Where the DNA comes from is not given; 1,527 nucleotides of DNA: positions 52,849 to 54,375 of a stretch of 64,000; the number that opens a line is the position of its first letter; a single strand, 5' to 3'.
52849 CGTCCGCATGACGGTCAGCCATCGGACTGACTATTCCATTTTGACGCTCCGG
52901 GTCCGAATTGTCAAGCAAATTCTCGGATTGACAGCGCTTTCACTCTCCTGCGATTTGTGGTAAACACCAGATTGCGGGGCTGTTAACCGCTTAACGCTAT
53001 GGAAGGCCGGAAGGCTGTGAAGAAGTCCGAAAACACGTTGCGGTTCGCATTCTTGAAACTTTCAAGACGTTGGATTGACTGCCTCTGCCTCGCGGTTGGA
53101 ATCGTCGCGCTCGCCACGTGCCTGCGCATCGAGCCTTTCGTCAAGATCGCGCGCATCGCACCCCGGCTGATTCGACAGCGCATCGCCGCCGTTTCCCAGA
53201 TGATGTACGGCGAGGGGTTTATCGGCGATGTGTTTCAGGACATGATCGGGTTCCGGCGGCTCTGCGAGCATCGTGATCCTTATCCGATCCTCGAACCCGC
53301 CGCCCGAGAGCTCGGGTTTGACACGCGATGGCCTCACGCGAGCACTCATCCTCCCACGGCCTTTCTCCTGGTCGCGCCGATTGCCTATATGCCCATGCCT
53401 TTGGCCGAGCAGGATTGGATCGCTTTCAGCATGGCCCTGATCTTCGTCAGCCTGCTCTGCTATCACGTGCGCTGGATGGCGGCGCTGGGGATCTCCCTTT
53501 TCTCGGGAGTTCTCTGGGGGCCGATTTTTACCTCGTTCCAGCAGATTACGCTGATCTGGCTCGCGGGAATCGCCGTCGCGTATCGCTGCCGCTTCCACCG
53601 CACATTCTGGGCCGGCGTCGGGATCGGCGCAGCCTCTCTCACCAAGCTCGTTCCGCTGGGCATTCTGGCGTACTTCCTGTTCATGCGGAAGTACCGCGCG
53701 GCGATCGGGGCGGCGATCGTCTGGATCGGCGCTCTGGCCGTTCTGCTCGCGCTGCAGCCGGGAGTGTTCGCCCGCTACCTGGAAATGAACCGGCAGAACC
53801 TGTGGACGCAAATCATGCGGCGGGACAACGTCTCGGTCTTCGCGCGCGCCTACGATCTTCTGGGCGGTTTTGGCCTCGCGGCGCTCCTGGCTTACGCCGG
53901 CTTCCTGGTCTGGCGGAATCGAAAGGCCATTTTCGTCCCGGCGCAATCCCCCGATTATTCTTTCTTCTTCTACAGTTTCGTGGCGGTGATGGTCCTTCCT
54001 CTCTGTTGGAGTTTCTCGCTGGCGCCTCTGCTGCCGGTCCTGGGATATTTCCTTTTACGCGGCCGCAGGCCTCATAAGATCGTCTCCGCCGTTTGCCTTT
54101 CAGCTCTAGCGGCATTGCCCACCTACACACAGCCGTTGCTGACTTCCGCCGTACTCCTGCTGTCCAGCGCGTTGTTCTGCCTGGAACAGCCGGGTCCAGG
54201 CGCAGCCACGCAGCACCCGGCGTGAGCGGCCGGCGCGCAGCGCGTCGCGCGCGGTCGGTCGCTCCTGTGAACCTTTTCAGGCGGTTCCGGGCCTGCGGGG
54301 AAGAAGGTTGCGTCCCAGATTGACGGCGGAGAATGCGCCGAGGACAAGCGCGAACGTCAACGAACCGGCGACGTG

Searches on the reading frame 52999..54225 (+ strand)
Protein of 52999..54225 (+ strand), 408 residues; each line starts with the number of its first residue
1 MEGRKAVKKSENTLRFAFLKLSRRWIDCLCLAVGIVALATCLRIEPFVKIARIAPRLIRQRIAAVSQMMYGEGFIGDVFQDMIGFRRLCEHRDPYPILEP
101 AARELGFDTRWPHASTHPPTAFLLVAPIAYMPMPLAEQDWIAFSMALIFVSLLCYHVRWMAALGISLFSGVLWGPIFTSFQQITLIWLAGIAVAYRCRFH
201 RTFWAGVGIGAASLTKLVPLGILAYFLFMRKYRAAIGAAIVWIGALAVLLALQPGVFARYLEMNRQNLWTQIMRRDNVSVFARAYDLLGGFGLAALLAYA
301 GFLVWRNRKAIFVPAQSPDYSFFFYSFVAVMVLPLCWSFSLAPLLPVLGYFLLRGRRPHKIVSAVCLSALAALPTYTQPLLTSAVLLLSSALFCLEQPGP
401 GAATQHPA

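Call 69: search_protein_families(library=pfam, proteins=[window:52999-54225:+], max_evalue=0.001)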
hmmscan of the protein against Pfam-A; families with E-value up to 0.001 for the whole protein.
window:52999-54225:+ (408 aa): 1 family
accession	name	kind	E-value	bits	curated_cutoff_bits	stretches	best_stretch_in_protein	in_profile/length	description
PF09594.16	GT87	-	5.2e-18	66.1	25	1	116-330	2-230/237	Glycosyltransferase family 87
